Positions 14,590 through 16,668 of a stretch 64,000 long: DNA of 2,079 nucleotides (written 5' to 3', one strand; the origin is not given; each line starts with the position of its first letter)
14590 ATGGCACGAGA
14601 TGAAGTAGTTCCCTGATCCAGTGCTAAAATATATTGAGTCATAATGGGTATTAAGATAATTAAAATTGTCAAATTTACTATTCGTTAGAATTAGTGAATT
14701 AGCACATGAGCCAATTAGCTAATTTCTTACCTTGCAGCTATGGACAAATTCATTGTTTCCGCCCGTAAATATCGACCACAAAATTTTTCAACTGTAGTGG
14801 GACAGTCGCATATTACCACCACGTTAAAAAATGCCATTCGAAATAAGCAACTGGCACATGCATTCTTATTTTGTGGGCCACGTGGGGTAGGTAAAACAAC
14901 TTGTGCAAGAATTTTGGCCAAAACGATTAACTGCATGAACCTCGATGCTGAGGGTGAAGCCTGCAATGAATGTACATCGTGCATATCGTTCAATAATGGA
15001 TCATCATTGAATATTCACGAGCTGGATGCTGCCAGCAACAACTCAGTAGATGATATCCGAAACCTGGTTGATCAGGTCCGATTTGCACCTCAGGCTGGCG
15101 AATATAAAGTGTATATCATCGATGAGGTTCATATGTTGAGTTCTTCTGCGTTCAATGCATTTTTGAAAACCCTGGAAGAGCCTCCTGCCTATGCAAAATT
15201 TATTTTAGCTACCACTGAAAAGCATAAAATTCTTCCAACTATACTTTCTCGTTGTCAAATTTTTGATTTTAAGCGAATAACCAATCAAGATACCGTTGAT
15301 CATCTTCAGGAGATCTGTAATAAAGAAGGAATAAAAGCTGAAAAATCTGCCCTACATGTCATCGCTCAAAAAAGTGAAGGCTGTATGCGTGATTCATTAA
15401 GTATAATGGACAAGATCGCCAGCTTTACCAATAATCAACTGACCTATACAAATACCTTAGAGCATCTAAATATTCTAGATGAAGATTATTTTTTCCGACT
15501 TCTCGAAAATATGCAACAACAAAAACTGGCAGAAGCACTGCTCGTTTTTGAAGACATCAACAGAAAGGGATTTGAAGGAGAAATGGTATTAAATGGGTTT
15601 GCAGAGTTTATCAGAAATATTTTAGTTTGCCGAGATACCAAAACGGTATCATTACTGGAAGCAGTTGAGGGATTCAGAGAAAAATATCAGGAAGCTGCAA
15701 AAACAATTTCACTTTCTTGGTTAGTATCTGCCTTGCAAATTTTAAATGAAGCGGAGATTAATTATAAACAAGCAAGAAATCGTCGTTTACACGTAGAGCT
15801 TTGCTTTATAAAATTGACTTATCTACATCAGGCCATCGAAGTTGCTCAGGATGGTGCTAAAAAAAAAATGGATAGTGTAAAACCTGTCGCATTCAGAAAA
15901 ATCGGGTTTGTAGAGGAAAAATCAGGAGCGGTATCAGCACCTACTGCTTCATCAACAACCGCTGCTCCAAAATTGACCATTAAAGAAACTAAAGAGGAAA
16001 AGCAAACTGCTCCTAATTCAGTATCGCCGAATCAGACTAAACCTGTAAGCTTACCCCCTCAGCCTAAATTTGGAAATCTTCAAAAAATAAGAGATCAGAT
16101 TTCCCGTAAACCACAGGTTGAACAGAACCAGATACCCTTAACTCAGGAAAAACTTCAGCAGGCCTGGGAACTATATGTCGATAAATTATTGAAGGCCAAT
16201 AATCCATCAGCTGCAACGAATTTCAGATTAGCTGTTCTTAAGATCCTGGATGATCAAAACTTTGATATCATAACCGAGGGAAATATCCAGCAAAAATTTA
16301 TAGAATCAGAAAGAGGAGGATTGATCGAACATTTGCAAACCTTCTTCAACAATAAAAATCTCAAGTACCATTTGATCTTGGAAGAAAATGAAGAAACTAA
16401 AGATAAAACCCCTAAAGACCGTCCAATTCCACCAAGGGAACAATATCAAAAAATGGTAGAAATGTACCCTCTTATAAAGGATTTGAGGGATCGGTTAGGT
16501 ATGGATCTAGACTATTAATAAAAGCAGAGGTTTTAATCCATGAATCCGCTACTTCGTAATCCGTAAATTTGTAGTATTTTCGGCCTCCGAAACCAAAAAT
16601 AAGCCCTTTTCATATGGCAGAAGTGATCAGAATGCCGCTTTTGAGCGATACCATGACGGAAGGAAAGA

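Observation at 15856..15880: dnaX carries an A10 slippage site with immediate stops in both shifted frames (gamma/tau switch)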

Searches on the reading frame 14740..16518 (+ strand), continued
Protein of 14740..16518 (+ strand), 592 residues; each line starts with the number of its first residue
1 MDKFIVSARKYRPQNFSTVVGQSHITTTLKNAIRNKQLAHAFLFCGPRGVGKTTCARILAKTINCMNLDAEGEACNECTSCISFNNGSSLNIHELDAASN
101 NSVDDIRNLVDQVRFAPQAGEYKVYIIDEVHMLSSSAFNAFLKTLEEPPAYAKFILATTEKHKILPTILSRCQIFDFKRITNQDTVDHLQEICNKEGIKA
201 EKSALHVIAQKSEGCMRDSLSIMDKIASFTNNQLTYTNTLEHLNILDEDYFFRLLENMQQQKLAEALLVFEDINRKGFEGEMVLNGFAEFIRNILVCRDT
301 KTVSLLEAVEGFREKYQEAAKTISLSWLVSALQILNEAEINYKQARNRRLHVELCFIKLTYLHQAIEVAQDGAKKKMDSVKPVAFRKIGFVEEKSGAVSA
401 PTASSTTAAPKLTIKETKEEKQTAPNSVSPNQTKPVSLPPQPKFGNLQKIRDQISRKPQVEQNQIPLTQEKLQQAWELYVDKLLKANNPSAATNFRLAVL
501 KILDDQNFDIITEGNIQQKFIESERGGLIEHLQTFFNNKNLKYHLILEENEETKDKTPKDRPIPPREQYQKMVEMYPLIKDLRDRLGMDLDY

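Call 10: find_related_loci(query=window:14740-16518:+, collection=genome_contigs, flank=2500)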
Query window:14740-16518:+ (592 aa) in genome_contigs; peptide patterns used: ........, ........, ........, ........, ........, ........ (x = any residue, [..] = any of these).
600 stretches matched a pattern (row limit reached: there are more); 600 encode a relative of the query (tblastn E <= 1e-3); the best 80 are kept; 80 distinct loci.
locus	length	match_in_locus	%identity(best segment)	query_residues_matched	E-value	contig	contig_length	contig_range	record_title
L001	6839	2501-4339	60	1-592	0e+0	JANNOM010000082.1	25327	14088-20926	MAG: Chitinophagaceae bacterium isolate SOY_34_metabat_331 SOY_34_k141_348603, whole genome shotgun sequence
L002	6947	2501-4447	58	1-592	0e+0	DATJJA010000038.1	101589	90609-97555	MAG TPA_asm: Puia sp. isolate SMAG_U15553 k141_6091323, whole genome shotgun sequence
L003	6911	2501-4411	58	1-591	0e+0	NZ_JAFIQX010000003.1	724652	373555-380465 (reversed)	Longitalea luteola strain SYSU D00799 NODE_3_length_724652_cov_14.072881, whole genome shotgun sequence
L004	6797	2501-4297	62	1-592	0e+0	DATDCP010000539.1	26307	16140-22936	MAG TPA_asm: Chitinophagaceae bacterium isolate SMAG_U151 k141_603299, whole genome shotgun sequence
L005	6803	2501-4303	57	1-592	0e+0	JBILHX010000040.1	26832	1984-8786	MAG: Chitinophagaceae bacterium isolate ME2017-05-12_3300034357_group7_bin12 Rohwer_bin515_scaffold_375_c1, whole genome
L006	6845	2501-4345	61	1-592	0e+0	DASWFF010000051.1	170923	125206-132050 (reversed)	MAG TPA_asm: Puia sp. isolate SMAG_U2782 k141_2749096, whole genome shotgun sequence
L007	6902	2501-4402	53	1-592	0e+0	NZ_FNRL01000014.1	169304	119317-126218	Chitinophaga terrae (ex Kim and Jung 2007) strain DSM 23920, whole genome shotgun sequence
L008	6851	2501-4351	46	1-592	2e-174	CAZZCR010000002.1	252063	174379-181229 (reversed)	MAG TPA_asm: uncultured Flavipsychrobacter sp. isolate SRP302895_co1_191 genome assembly, contig: NODE_72_length_252063_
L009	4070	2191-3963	47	4-592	3e-177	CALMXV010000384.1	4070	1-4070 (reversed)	MAG TPA_asm: uncultured Taibaiella sp. isolate SRR5007354_bin.77_CONCOCT_v1.1_MAG genome assembly, contig: ERZ778036.178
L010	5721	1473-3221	47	1-591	2e-170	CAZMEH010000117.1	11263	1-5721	MAG TPA_asm: uncultured Saprospiraceae bacterium isolate binchicken_co404_2 genome assembly, contig: k119_411656, whole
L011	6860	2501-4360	46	2-592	5e-170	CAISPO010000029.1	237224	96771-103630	MAG: uncultured Bacteroidetes bacterium isolate AM-lipid-02-D3_bin-1152 genome assembly, contig: bin-1152:29/74, whole g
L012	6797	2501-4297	45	1-592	3e-166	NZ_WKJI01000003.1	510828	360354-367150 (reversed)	Pedobacter puniceum strain HX-22-1 Scaffold3_1, whole genome shotgun sequence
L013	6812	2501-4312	46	1-592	1e-165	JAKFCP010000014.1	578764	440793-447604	MAG: Pedobacter sp. isolate LC024 contig-124_4, whole genome shotgun sequence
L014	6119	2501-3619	64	2-376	4e-165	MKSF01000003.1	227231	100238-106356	MAG: Bacteroidetes bacterium 47-18 scnpilot_p_inoc_scaffold_114, whole genome shotgun sequence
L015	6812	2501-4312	46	1-592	2e-164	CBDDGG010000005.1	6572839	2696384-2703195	MAG: Dyadobacter sp. isolate 8797f1dd-3b3a-45a1-a630-87edde457db1 genome assembly, contig: contig_4, whole genome shotgu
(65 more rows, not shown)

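Call 36: find_encoding_contigs(protein=P0016, flank=300, max_places=1)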
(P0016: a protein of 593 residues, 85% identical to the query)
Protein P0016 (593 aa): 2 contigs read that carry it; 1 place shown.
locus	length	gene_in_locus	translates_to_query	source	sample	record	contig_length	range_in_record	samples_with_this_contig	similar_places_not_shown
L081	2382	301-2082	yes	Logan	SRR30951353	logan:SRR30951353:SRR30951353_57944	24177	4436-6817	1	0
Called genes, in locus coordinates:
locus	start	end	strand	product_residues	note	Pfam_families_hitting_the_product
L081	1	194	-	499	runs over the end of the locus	PF00370:FGGY_N, PF02782:FGGY_C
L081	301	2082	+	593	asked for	PF05496:RuvB_N (weak), PF13177:DNA_pol3_delta2, PF13401:AAA_22 (weak), PF00004:AAA, PF22608:DNAX_ATPase_lid, PF21960:RCF1-5-like_lid (weak), PF12169:DNA_pol3_gamma3, PF28557:DUF8439, +1 more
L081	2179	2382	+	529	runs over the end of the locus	PF00364:Biotin_lipoyl, PF25997:BSH_YhbJ (faint), PF00364:Biotin_lipoyl, PF02817:E3_binding, PF00198:2-oxoacid_dh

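Call 37: find_encoding_contigs(protein=P0019, flank=300, max_places=1)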
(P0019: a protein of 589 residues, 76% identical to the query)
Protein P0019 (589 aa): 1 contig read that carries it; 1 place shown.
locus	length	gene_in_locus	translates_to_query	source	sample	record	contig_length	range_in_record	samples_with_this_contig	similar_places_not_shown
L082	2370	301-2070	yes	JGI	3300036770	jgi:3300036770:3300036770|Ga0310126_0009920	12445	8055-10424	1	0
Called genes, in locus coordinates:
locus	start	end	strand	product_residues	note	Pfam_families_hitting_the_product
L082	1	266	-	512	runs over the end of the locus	PF00370:FGGY_N, PF02782:FGGY_C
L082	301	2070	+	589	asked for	PF05496:RuvB_N (weak), PF13177:DNA_pol3_delta2, PF13401:AAA_22 (weak), PF00004:AAA, PF07728:AAA_5 (faint), PF22608:DNAX_ATPase_lid, PF12169:DNA_pol3_gamma3, PF28557:DUF8439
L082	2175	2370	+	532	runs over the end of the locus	PF00364:Biotin_lipoyl, PF25997:BSH_YhbJ (faint), PF00364:Biotin_lipoyl, PF02817:E3_binding, PF00198:2-oxoacid_dh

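Call 38: find_encoding_contigs(protein=P0022, flank=300, max_places=1)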
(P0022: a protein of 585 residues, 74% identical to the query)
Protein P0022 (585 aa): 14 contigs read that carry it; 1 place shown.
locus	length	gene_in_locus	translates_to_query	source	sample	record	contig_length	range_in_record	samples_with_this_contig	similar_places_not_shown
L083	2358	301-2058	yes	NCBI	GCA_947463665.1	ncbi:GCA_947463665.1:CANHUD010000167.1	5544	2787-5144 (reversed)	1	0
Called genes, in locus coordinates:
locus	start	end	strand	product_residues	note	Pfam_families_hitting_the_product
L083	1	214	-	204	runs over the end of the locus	?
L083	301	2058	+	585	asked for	PF05496:RuvB_N (weak), PF13177:DNA_pol3_delta2, PF13401:AAA_22 (weak), PF00004:AAA, PF22608:DNAX_ATPase_lid, PF12169:DNA_pol3_gamma3, PF28557:DUF8439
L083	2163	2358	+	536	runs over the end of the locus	PF00364:Biotin_lipoyl, PF01597:GCV_H (faint), PF25997:BSH_YhbJ (faint), PF00364:Biotin_lipoyl, PF02817:E3_binding, PF00198:2-oxoacid_dh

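Call 39: find_encoding_contigs(protein=P0097, flank=300, max_places=1)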
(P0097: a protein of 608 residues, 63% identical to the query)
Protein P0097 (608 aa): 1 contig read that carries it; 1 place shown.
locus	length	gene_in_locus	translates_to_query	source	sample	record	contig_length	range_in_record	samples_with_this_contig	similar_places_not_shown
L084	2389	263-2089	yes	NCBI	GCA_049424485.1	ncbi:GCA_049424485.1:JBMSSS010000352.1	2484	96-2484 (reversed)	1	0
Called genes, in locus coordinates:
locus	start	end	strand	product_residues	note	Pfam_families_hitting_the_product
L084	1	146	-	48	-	PF00370:FGGY_N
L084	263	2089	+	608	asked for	PF05496:RuvB_N (weak), PF13177:DNA_pol3_delta2, PF13401:AAA_22 (weak), PF00004:AAA, PF21960:RCF1-5-like_lid (weak), PF22608:DNAX_ATPase_lid, PF12169:DNA_pol3_gamma3, PF28557:DUF8439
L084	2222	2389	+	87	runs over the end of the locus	PF00364:Biotin_lipoyl, PF25997:BSH_YhbJ (weak)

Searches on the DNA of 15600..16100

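Call 43: search_rna_families(source=window, start=15600, end=16100, threshold=evalue, max_evalue=10)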
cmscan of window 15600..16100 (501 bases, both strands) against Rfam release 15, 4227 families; matches with E-value up to 10: 5.
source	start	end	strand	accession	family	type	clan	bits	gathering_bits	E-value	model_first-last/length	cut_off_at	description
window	15615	15750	-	RF01248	snR8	Gene; snRNA; snoRNA; HACA-box;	CL00039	17.4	45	0.73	1-184/184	no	Small nucleolar RNA snR8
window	15880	15988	+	RF03113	Poribacteria-1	Gene; sRNA;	-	16.1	74.2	2.8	1-107/107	no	Poribacteria-1 RNA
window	15987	16023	-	RF02520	mir-965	Gene; miRNA;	-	13.9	43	8.5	1-76/76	no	mir-965 microRNA precursor family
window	15811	15868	+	RF02842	RefA1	Gene; sRNA;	-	13.1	94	2.9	1-222/222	no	Enterococcus sRNA A1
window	15929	15959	-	RF01139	sR2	Gene; snRNA; snoRNA; CD-box;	-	11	42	7.3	1-57/57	no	Small nucleolar RNA sR2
